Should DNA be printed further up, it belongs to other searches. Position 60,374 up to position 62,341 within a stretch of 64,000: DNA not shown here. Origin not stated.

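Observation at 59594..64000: Uncharacterised three-gene operon: polytopic membrane protein, 555-aa helical protein and a highly divergent AAA+ ATPase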

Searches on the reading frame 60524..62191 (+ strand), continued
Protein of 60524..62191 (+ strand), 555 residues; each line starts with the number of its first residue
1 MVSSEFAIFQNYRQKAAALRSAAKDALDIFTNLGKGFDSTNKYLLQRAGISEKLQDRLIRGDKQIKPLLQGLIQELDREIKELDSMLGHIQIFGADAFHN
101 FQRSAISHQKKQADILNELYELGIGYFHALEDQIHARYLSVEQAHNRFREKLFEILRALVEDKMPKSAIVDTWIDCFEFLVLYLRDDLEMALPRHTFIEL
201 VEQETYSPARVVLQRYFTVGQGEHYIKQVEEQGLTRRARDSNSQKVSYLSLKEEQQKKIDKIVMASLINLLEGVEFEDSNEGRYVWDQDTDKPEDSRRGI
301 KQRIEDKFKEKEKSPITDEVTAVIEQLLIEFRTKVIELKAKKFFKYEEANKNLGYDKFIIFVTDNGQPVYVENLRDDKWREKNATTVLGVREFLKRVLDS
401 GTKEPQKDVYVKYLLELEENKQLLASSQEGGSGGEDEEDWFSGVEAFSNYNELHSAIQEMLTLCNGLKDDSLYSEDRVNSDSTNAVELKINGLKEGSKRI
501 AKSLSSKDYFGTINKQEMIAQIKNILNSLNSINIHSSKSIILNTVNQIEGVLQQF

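Call 65: predict_structure(alignment_id=A5)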
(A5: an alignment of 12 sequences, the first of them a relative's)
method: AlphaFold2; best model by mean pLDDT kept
length: 555 residues; sequences in the alignment: 12
mean_pLDDT: 71.3   pTM: 0.44
mean pLDDT of the five models: 71.3, 70.9, 70.4, 66.9, 63.5
residues with pLDDT >= 90: 42; 70-90: 277; 50-70: 195; < 50: 41
segments of 3 or more residues with pLDDT < 50: 347-353, 425-447
pLDDT, mean of each block of 10 residues (from residue 1): 64 80 78 60 63 69 81 88 73 63 77 82 72 68 82 90 84 89 61 60 84 76 82 86 85 89 92 84 76 65 84 60 79 67 52 56 62 78 74 72 57 62 43 38 47 72 77 56 66 77 62 64 76 68 74 65
secondary structure, 60 per line:
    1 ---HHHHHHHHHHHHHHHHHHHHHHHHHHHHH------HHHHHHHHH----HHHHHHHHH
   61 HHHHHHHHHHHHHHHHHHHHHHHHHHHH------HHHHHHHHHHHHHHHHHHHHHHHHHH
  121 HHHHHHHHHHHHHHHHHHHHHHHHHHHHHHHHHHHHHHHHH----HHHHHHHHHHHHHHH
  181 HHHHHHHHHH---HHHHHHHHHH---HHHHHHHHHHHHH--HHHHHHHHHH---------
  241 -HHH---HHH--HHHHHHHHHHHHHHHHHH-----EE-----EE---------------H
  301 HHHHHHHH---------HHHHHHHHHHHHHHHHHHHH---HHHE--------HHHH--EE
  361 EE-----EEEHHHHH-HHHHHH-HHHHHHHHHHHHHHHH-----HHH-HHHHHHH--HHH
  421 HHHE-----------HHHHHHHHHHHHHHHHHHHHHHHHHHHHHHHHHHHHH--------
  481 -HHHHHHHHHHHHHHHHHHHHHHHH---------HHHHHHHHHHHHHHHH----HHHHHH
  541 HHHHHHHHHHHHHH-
elements in order: H4-32 H39-47 H52-88 H95-161 H166-190 H194-203 H207-219 H222-231 H253-270 H300-308 H318-337 H353-356 E359-362 E368-370 H371-375 H377-382 H384-399 H409-415 H418-423 H436-472 H482-505 H515-530 H535-554
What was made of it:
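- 60524..61483 (+): Gene 2, conserved N-module (aa 1-320) of the 555-aa orphan helical protein, with long helices at 4-32, 52-88, 95-161 and 166-190. It belongs to the 'constant' part of the locus. AF2 model, pLDDT 71.3 (call 65).
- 61484..61864 (+): Gene 2, middle alpha/beta region (aa 321-424) and the acidic Gly/Ser linker (aa 425-447, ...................). The recombination breakpoints fall at the two ends of this stretch. The linker has pLDDT below 50 (call 65).
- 61865..62191 (+): Gene 2, C-terminal helical bundle (aa 448-555). It is the variable domain that co-varies with the ATPase type, and I infer it is the docking domain for the ATPase. Helices 436-472, 482-505, 515-530 and 535-554 (call 65).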

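Call 68: fold_search(model_id=the predicted structure, library=pdb)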
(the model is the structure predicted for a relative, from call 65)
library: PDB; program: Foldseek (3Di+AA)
matches with E <= 10: 67; with E <= 0.001: 0
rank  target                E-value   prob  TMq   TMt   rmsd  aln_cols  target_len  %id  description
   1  6bfi_A                6.2e-01  0.11  0.12  0.09  30.7       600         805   11  Vinculin homolog in a sponge (phylum Porifera) reveals vertebrate-like cell adhesions involved in early multicellular  (released 2018-06-13)
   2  3iee                  9.5e-01  0.16  0.12  0.21  25.0       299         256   12  Crystal structure of an alpha helical protein (BF3319) from Bacteroides fragilis NCTC 9343 at 1.70 A resolution (released 2009-08-11)
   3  9k2v_A                1.1e+00  0.07  0.11  0.08  36.5       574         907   11  Cyanophage A4 pre-ejectosome (released 2025-04-09)
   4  5diq                  1.7e+00  0.05  0.09  0.12  26.9       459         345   10  Crystal structure of human FPPS in complex with salicylic acid derivative 3a (released 2015-09-30)
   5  8a70_A                1.8e+00  0.04  0.08  0.11  28.3       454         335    9  PcIDS1 in complex with Mg2+ and GPP (released 2023-05-31)
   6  8a6v_B                1.9e+00  0.03  0.07  0.10  28.2       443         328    9  PcIDS1 in complex with Mg2+ and IPP (released 2023-05-31)
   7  4k1n_A                2.0e+00  0.06  0.13  0.14  34.7       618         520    9  Crystal structure of full-length mouse alphaE-catenin (released 2013-05-01)
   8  7ek1                  2.7e+00  0.25  0.10  0.15  13.0       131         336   13  Cryo-EM structure of VCCN1 in detergent (released 2022-04-06)
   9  8i7r_F1               2.7e+00  0.14  0.16  0.26  27.3       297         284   14  In situ structure of axonemal doublet microtubules in mouse sperm with 48-nm repeat (released 2023-10-11)
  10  2yfa_A                3.0e+00  0.15  0.12  0.24  16.2       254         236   14  X-ray structure of McpS ligand binding domain in complex with malate (released 2012-04-18)
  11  7ag9_A                3.0e+00  0.10  0.16  0.21  31.0       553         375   11  Structure of the Kar9 protein (released 2021-07-07)
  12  9exz_C                3.0e+00  0.06  0.14  0.13  33.4       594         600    8  Efficient and scalable protein design using a relaxed sequence space (released 2024-10-16)
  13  6zbc_C                3.2e+00  0.38  0.16  0.26   6.8       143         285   12  Merozoite surface protein 1 (MSP-1) from Plasmodium falciparum, main conformation (released 2021-05-19)
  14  3lsz_C                3.3e+00  0.28  0.12  0.24   9.5       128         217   13  Crystal structure of glutathione s-transferase from Rhodobacter sphaeroides (released 2010-03-23)
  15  3lsz_A                3.5e+00  0.30  0.12  0.24   8.6       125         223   14  Crystal structure of glutathione s-transferase from Rhodobacter sphaeroides (released 2010-03-23)
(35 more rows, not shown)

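Call 69: fold_search(model_id=the predicted structure, library=viral)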
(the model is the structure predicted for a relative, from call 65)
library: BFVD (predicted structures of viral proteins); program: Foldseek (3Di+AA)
matches with E <= 10: 153; with E <= 0.001: 0
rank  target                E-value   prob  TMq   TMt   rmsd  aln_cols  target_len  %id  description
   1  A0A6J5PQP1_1          9.3e-02  0.33  0.15  0.11  33.8       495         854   13  PcfJ-like protein [uncultured Caudovirales phage]
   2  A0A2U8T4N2            1.7e-01  0.99  0.23  0.32  12.3       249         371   12  Uncharacterized protein [White spot syndrome virus]
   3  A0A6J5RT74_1          2.2e-01  0.25  0.16  0.10  45.8       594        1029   13  Tape measure protein [uncultured Caudovirales phage]
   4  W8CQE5                2.7e-01  0.16  0.13  0.09  22.3       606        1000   12  (no name in the UniProt tables at hand)
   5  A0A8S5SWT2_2          3.2e-01  0.13  0.14  0.08  26.7       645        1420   10  Minor tail protein [Siphoviridae sp. ctZHD14]
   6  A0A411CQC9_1          3.4e-01  0.07  0.10  0.08  45.1       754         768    9  Tape measure protein [Arthrobacter phage Sonali]
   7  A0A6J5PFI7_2          5.2e-01  0.06  0.09  0.05  51.9       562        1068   13  Large polyvalent protein associated domain-containing protein [uncultured Caudovirales phage]
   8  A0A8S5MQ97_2          5.4e-01  0.14  0.15  0.11  45.9       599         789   11  Tape measure domain protein [Siphoviridae sp. ctaLC6]
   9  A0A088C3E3            5.7e-01  0.09  0.14  0.07  27.6       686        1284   12  (no name in the UniProt tables at hand)
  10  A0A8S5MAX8            7.0e-01  0.08  0.12  0.07  41.4       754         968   10  Minor tail protein [Myoviridae sp. ctRPH1]
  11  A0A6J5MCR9            8.4e-01  0.07  0.13  0.13  43.1       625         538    9  Uncharacterized protein [uncultured Caudovirales phage]
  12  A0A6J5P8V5            8.7e-01  0.06  0.11  0.07  30.6       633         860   10  Uncharacterized protein [uncultured Caudovirales phage]
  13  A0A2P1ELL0            9.9e-01  0.04  0.08  0.07  30.6       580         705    9  3'-5' exonuclease [Moumouvirus australiensis]
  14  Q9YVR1                1.0e+00  0.12  0.15  0.18  41.1       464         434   11  Uncharacterized protein [Melanoplus sanguinipes entomopoxvirus]
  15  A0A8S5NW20            1.1e+00  0.11  0.16  0.14  41.4       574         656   12  Minor tail protein [Siphoviridae sp. ctVzN31]
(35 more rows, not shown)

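Call 70: find_encoding_contigs(protein=P0015, flank=8000, max_places=2)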
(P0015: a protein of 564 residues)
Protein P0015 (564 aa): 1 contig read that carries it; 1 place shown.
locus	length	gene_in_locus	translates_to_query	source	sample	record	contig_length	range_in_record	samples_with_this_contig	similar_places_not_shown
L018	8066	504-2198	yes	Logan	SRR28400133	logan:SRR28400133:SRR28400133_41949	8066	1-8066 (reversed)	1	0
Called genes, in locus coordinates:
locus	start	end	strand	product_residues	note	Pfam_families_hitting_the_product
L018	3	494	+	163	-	?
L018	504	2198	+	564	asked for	-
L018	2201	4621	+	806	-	PF00004:AAA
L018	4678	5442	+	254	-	PF01026:TatD_DNase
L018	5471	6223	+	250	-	-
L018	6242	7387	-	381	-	PF17755:UvrA_DNA-bind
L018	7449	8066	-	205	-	?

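Call 71: find_encoding_contigs(protein=P0013, flank=8000, max_places=2)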
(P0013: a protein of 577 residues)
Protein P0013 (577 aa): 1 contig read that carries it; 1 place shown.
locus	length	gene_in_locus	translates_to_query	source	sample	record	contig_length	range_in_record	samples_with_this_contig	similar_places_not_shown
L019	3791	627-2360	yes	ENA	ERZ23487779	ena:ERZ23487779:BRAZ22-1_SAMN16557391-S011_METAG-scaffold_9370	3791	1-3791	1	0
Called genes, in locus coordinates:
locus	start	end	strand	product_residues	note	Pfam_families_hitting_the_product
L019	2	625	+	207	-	?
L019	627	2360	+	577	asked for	-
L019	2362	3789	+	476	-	?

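Call 72: search_protein_families(library=pfam, proteins=[L013:2771-4642:+, L016:3474-5423:+, L018:2201-4621:+, L019:2362-3789:+, L014:3265-4527:+], max_evalue=0.01)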
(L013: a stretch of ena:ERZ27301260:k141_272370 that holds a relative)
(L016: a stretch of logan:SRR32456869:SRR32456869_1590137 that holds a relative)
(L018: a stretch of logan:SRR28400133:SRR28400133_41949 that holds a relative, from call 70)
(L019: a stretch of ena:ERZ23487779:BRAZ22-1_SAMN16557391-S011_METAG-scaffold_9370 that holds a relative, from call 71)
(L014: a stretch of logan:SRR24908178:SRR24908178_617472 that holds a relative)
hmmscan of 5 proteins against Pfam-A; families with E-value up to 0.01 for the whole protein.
L013:2771-4642:+ (623 aa): 1 family
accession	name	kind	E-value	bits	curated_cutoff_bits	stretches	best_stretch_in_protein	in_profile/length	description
PF00004.35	AAA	-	0.0093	16.9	21.2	0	232-368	8-120/131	ATPase family associated with various cellular activities (AAA)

L016:3474-5423:+ (649 aa): 5 families
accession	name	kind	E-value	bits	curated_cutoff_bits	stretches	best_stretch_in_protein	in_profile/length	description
PF00004.35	AAA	-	1.4e-11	45.4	21.2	1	246-372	1-111/131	ATPase family associated with various cellular activities (AAA)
PF13191.12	AAA_16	-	0.0034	18.3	32.6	0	241-267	22-48/167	AAA ATPase domain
PF13479.12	AAA_24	-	0.0036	17.6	27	0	246-272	5-31/195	AAA domain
PF12775.13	AAA_7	-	0.0079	16.2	25.8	0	242-280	32-70/181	P-loop containing dynein motor region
PF13401.12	AAA_22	-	0.0089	16.8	27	0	243-267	5-29/130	AAA domain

L018:2201-4621:+ (806 aa): 3 families
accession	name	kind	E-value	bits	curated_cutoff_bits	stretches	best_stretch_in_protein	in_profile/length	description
PF00004.35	AAA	-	1.1e-10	42.5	21.2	1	256-370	2-110/131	ATPase family associated with various cellular activities (AAA)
PF13191.12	AAA_16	-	0.00056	20.9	32.6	0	254-283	26-59/167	AAA ATPase domain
PF13401.12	AAA_22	-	0.0018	19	27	0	256-339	9-101/130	AAA domain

L019:2362-3789:+ (476 aa): 3 families
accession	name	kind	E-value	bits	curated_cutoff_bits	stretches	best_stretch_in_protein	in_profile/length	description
PF00004.35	AAA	-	6.1e-09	36.9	21.2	1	201-343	1-127/131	ATPase family associated with various cellular activities (AAA)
PF01057.23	Parvo_NS1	-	0.00037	20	20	1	201-235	116-149/271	Parvovirus non-structural protein NS1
PF01637.24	ATPase_2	-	0.0023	18.2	33.2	1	201-246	23-68/225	ATPase domain predominantly from Archaea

L014:3265-4527:+ (421 aa): 2 families
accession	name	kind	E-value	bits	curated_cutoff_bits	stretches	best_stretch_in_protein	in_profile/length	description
PF13401.12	AAA_22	-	0.0046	17.7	27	0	283-395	15-110/130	AAA domain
PF00004.35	AAA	-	0.0099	16.8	21.2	0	282-416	7-110/131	ATPase family associated with various cellular activities (AAA)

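Call 75: search_protein_families(library=phrogs, proteins=[P0004, L006:11723-13411:+, L003:3093-5891:+, L018:2201-4621:+, L016:3474-5423:+], max_evalue=0.01)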
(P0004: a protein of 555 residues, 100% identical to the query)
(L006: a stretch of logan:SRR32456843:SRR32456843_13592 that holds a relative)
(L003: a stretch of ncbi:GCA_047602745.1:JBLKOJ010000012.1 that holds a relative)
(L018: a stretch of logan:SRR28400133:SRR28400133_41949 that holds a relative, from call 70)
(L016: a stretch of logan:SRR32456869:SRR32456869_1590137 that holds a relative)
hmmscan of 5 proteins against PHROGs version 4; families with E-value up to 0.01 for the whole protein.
P0004 (555 aa): 0 families

L006:11723-13411:+ (562 aa): 2 families
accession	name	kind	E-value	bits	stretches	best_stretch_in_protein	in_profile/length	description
phrog_9172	-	unknown function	1.5e-07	31.6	1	193-428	103-312/509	-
phrog_4871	-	other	0.008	15.6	0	198-345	212-347/764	ATP-dependent protease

L003:3093-5891:+ (932 aa): 0 families

L018:2201-4621:+ (806 aa): 2 families
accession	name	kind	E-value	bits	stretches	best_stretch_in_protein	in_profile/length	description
phrog_4871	-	other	2.2e-05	24.1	1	157-355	130-318/764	ATP-dependent protease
phrog_168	-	DNA, RNA and nucleotide metabolism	0.00085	20.1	1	241-446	31-217/314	clamp loader of DNA polymerase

L016:3474-5423:+ (649 aa): 7 families
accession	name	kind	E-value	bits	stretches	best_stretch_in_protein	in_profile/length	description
phrog_9172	-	unknown function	7.2e-10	39.3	1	242-449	106-294/509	-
phrog_10401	-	other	9.5e-08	32.2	1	193-445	423-635/667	ATPase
phrog_50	-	DNA, RNA and nucleotide metabolism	8.2e-05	22.8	1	228-279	361-405/570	DnaC-like helicase loader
phrog_3757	-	unknown function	0.00018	22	1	184-260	69-143/367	-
phrog_11838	-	DNA, RNA and nucleotide metabolism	0.001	19.3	1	220-280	28-72/420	clamp loader of DNA polymerase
phrog_3277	-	DNA, RNA and nucleotide metabolism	0.0015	19.4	1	241-269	8-36/168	DnaC-like helicase loader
phrog_30773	-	unknown function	0.0028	17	1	224-332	175-270/666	-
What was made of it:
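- The L006 and L016 ATPases hit phrog_9172, a viral AAA family of unknown function, at E=1e-7 to 7e-10 (call 75).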

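Call 76: search_protein_families(library=pfam, alignment_id=A5, max_evalue=0.01)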
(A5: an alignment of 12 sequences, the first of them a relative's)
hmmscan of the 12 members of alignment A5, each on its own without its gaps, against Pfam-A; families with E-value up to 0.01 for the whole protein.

A. member 1, P0004 (555 aa): 0 families

B. families by the number of members that match (of 12 scanned): 4 families
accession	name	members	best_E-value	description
PF05960.17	DUF885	2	9.9e-05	Bacterial protein of unknown function (DUF885)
PF22381.2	Staph_reg_Sar_Rot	1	0.00022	Transcriptional regulator SarA/Rot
PF14931.11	IFT20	1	0.0009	Intraflagellar transport complex B, subunit 20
PF04230.19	PS_pyruv_trans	1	0.003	Polysaccharide pyruvyl transferase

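Call 81: search_solved_structures(query=L003:4593-5891:+, max_evalue=0.1)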
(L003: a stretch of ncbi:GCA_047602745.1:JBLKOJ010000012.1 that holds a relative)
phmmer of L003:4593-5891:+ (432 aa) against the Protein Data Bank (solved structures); distinct sequences matched with E-value up to 0.1: 0.

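Call 82: search_solved_structures(query=L018:3401-4621:+, max_evalue=0.1)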
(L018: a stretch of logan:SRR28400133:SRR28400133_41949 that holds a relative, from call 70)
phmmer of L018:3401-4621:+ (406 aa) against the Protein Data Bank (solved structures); distinct sequences matched with E-value up to 0.1: 0.
